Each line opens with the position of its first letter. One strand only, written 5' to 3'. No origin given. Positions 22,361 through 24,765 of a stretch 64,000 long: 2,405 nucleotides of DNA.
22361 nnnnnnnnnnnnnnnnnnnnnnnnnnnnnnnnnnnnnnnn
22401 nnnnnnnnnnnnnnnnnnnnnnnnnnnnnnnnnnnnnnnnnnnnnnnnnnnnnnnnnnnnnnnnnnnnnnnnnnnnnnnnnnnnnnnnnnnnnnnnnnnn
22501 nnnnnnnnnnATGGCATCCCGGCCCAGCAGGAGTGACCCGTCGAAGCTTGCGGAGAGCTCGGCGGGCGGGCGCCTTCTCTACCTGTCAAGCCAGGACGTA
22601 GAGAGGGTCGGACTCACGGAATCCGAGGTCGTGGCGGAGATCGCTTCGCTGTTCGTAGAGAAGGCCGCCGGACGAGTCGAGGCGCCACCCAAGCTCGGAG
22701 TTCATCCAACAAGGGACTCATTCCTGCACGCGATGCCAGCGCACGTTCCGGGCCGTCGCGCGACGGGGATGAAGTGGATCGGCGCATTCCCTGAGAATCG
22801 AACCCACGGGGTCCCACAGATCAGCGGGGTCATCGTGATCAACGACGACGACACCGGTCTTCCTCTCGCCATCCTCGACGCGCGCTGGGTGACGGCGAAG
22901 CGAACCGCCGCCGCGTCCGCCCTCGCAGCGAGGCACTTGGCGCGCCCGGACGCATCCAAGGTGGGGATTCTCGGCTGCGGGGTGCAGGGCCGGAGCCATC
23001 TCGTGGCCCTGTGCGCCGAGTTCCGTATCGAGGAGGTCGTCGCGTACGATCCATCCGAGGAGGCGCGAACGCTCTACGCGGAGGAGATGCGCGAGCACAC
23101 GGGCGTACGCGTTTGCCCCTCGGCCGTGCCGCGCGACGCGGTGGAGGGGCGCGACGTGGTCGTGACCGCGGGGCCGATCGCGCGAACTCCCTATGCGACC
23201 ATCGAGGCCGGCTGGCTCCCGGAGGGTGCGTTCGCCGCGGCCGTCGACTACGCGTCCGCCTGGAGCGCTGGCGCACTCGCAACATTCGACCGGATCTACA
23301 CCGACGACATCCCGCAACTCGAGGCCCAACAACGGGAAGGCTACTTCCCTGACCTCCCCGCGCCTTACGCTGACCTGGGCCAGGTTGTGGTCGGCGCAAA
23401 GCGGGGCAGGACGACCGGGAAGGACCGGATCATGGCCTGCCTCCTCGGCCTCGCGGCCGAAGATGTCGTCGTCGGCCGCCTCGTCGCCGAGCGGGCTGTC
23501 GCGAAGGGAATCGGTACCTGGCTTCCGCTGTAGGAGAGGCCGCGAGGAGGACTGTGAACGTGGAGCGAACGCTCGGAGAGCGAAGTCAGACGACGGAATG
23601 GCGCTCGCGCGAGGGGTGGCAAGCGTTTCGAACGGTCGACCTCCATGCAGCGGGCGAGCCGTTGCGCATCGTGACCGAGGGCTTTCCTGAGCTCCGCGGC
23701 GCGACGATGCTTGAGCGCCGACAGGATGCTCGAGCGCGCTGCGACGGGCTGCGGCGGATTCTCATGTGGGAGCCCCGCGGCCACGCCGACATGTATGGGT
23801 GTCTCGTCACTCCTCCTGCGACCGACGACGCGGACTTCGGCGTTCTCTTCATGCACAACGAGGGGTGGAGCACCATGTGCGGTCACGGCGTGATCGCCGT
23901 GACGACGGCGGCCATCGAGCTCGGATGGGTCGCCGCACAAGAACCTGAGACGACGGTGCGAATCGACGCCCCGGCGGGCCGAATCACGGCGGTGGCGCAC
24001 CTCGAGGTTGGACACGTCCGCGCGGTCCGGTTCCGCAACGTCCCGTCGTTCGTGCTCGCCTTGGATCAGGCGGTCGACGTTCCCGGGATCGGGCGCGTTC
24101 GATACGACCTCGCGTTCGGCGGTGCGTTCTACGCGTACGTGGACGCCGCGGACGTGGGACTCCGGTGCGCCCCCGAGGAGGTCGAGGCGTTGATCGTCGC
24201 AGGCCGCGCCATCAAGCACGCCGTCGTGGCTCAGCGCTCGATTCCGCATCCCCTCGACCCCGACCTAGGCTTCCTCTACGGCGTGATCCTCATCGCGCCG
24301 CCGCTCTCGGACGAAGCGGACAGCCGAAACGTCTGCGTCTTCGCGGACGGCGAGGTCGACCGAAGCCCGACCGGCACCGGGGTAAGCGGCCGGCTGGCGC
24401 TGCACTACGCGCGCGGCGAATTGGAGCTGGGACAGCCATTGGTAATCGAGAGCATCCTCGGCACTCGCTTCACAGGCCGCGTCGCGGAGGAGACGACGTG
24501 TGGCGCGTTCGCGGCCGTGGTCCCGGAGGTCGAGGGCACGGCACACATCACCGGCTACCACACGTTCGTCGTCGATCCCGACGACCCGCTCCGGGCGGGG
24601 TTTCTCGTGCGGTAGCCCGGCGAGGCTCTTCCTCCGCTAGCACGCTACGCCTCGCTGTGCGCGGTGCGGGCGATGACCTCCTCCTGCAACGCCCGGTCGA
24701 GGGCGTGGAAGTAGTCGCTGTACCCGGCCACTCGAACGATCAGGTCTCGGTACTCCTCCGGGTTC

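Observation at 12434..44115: A 31 kb island for anaerobic use of Pro/Hyp (collagen-type) peptides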

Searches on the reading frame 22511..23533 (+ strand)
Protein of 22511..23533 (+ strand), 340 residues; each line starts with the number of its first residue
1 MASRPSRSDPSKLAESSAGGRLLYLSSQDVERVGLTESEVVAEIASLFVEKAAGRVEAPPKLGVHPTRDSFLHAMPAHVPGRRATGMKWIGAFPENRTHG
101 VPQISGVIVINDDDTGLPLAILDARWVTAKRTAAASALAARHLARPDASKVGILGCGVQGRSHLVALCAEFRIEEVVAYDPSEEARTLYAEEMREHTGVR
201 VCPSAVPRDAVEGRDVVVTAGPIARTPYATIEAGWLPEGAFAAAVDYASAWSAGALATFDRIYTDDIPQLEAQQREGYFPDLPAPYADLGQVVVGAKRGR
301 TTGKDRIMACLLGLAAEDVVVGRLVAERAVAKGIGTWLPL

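Call 5: search_protein_families(library=pfam, proteins=[window:22511-23533:+])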
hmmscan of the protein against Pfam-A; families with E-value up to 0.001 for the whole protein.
window:22511-23533:+ (340 aa): 1 family
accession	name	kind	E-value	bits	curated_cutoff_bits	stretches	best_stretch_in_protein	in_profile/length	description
PF02423.21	OCD_Mu_crystall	-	1e-56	192.7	24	1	28-332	9-313/314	Ornithine cyclodeaminase/mu-crystallin family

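Call 8: search_protein_families(library=ncbifam, proteins=[window:22511-23533:+], max_evalue=0.00001)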
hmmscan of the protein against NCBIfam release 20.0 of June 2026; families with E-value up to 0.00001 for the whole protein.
window:22511-23533:+ (340 aa): 13 families
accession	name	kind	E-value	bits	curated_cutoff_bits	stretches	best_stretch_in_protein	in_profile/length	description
TIGR02371.1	ala_DH_arch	equivalog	9.9e-49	166.2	409.15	1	23-336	3-320/325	alanine dehydrogenase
TIGR03944.1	dehyd_SbnB_fam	equivalog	1.7e-46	158.8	326.9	1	22-339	1-325/327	2,3-diaminopropionate biosynthesis protein SbnB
NF006379.0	PRK08618.1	equivalog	4e-38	131.5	417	1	23-336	2-322/326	ornithine cyclodeaminase family protein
NF006141.0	PRK08291.1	equivalog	2.7e-36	125.2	408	1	27-336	9-326/330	cyclodeaminase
NF004848.0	PRK06199.1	subfamily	1.5e-34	119.7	362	1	66-244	72-257/379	tyramine oxidase subunit B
TIGR02992.1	ectoine_eutC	equivalog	2.6e-33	115.5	471.65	1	27-336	6-323/326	ectoine utilization protein EutC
NF005603.0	PRK07340.1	equivalog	5e-30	104.8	266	1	38-228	19-205/307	delta(1)-pyrroline-2-carboxylate reductase family protein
NF004793.0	PRK06141.1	equivalog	3e-29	102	322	1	25-240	4-213/314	bifunctional Delta(1)-pyrroline-2-carboxylate/Delta(1)-piperideine-2-carboxylate reductase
NF005762.1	PRK07589.1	equivalog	1.3e-25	90.1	350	1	69-338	51-318/334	ornithine cyclodeaminase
NF045512.1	PyrPipCarbRedLhpI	equivalog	3.4e-22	79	400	1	39-221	16-193/298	bifunctional Delta(1)-pyrroline-2-carboxylate/Delta(1)-piperideine-2-carboxylate reductase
NF005296.0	PRK06823.1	equivalog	8.7e-22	77.5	438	1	37-327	15-311/315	ornithine cyclodeaminase family protein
NF045643.1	ImmsucRedBhcD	equivalog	5.3e-21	75.3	500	1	84-336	63-317/321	iminosuccinate reductase BhcD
NF005011.0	PRK06407.1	subfamily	1.9e-08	33.9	337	1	22-219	2-189/302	ornithine cyclodeaminase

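Call 20: search_solved_structures(query=window:22511-23533:+, max_evalue=1e-10)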
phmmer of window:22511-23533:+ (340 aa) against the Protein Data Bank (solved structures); distinct sequences matched with E-value up to 1e-10: 12.
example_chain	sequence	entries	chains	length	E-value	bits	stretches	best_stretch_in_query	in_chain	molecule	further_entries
6t3e_A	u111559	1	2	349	2.8e-43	152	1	22-338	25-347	DELTA1-pyrroline-2-carboxylate reductase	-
1vll_A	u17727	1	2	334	4.5e-39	138.2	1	23-337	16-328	alanine dehydrogenase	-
1omo_A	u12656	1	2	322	4.8e-39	138.1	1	23-337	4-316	alanine dehydrogenase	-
4m54_A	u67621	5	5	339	2e-35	126.2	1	21-339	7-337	Putative ornithine cyclodeaminase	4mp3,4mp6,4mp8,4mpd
1u7h_A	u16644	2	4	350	9.8e-25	91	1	75-338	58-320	ornithine cyclodeaminase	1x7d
4bv8_A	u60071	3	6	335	8.1e-22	81.4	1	53-326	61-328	THIOMORPHOLINE-CARBOXYLATE DEHYDROGENASE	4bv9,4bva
2i99_A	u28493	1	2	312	1.5e-21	80.6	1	49-326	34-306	Mu-crystallin homolog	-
5yu0_A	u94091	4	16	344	2.8e-16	63.2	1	74-225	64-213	Lysine cyclodeaminase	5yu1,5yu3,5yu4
5gzi_B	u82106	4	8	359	3.3e-16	63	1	74-225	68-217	Lysine cyclodeaminase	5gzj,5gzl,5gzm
3hdj_A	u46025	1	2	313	4.5e-15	59.3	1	103-329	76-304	Probable ornithine cyclodeaminase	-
6rqa_A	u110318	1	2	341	4.3e-13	52.8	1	83-335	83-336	iminosuccinate reductase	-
7rbp_A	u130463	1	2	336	1.7e-11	47.5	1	23-223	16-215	Ornithine cyclodeaminase/mu-crystallin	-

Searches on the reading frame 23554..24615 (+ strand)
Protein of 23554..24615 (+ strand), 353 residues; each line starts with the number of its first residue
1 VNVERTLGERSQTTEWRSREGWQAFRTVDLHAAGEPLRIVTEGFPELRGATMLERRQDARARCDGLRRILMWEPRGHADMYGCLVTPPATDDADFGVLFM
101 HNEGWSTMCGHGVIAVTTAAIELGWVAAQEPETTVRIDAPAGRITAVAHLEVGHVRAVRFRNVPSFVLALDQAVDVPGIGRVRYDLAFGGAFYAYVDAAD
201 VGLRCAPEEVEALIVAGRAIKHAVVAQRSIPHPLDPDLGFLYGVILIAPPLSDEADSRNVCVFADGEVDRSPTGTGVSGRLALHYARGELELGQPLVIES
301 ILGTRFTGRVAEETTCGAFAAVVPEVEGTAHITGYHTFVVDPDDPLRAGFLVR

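Call 6: search_protein_families(library=pfam, proteins=[window:23554-24615:+])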
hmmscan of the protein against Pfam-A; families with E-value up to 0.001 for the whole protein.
window:23554-24615:+ (353 aa): 1 family
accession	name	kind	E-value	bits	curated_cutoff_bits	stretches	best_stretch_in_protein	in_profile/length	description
PF05544.16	Pro_racemase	-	7.6e-114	380.6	27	1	28-350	2-324/325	Proline racemase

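Call 8: search_protein_families(library=ncbifam, proteins=[window:23554-24615:+], max_evalue=0.00001)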
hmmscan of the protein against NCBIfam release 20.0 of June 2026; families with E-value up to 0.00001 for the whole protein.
window:23554-24615:+ (353 aa): 6 families
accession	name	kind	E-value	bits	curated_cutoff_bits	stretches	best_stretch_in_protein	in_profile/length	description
NF045511.1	TransHydProDhtase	equivalog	2.6e-129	431.1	540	1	24-353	6-335/335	trans-3-hydroxy-L-proline dehydratase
NF010576.0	PRK13969.1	equivalog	3.2e-103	345.2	556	1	24-352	6-334/335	proline racemase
NF010578.0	PRK13971.1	equivalog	1.9e-89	300.1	376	1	24-352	5-332/333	4-hydroxyproline epimerase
NF047722.1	T3LHypDht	equivalog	3.2e-69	233.6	550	1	25-351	7-334/341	trans-3-hydroxy-L-proline dehydratase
NF052296.1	HdxProlEpimProt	equivalog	6.9e-55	186.6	450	1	26-350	2-308/309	4-hydroxyproline epimerase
NF010577.0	PRK13970.1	equivalog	1.2e-45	156.2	442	1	26-349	6-308/311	4-hydroxyproline epimerase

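Call 16: search_solved_structures(query=window:23554-24615:+, max_evalue=1e-10, show_alignments=2)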
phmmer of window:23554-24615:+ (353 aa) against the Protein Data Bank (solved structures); distinct sequences matched with E-value up to 1e-10: 17.
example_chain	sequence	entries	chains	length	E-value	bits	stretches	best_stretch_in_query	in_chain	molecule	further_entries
6r76_A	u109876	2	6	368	3.3e-130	437.7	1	14-353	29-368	Proline racemase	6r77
7qpo_A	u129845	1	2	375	1.3e-93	317.3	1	23-352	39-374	Trans-3-hydroxy-L-proline dehydratase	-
7pb3_AAA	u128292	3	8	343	2.5e-82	280.2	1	25-352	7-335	Proline racemase A (AsProR)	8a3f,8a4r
6j7c_A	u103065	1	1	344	5e-72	246.3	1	24-353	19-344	Proline racemase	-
1w61_A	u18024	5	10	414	5.6e-69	236.3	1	23-352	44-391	B-CELL MITOGEN | Proline racemase A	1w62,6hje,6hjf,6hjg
4lb0_A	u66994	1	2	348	3.5e-49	171.1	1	25-352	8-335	Uncharacterized protein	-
4q2h_A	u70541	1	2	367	1.2e-48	169.4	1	21-351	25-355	Proline racemase protein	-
4k7g_B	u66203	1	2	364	1.4e-46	162.6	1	23-350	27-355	3-hydroxyproline dehydratse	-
4k8l_A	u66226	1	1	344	3.6e-46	161.2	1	24-351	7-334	Proline racemase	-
4jbd_A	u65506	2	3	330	5.4e-46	160.7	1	23-349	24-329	Proline racemase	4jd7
1tm0_A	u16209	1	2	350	1.3e-45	159.4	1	25-350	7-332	PROLINE RACEMASE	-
4jci_A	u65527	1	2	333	2e-45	158.8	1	24-349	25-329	Proline racemase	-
2azp_A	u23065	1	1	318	9e-45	156.6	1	23-349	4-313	hypothetical protein PA1268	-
4j9w_A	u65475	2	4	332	1.7e-42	149.2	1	24-347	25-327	Proline racemase family protein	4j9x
4q60_A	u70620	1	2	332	6.2e-42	147.3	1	23-350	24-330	PROLINE RACEMASE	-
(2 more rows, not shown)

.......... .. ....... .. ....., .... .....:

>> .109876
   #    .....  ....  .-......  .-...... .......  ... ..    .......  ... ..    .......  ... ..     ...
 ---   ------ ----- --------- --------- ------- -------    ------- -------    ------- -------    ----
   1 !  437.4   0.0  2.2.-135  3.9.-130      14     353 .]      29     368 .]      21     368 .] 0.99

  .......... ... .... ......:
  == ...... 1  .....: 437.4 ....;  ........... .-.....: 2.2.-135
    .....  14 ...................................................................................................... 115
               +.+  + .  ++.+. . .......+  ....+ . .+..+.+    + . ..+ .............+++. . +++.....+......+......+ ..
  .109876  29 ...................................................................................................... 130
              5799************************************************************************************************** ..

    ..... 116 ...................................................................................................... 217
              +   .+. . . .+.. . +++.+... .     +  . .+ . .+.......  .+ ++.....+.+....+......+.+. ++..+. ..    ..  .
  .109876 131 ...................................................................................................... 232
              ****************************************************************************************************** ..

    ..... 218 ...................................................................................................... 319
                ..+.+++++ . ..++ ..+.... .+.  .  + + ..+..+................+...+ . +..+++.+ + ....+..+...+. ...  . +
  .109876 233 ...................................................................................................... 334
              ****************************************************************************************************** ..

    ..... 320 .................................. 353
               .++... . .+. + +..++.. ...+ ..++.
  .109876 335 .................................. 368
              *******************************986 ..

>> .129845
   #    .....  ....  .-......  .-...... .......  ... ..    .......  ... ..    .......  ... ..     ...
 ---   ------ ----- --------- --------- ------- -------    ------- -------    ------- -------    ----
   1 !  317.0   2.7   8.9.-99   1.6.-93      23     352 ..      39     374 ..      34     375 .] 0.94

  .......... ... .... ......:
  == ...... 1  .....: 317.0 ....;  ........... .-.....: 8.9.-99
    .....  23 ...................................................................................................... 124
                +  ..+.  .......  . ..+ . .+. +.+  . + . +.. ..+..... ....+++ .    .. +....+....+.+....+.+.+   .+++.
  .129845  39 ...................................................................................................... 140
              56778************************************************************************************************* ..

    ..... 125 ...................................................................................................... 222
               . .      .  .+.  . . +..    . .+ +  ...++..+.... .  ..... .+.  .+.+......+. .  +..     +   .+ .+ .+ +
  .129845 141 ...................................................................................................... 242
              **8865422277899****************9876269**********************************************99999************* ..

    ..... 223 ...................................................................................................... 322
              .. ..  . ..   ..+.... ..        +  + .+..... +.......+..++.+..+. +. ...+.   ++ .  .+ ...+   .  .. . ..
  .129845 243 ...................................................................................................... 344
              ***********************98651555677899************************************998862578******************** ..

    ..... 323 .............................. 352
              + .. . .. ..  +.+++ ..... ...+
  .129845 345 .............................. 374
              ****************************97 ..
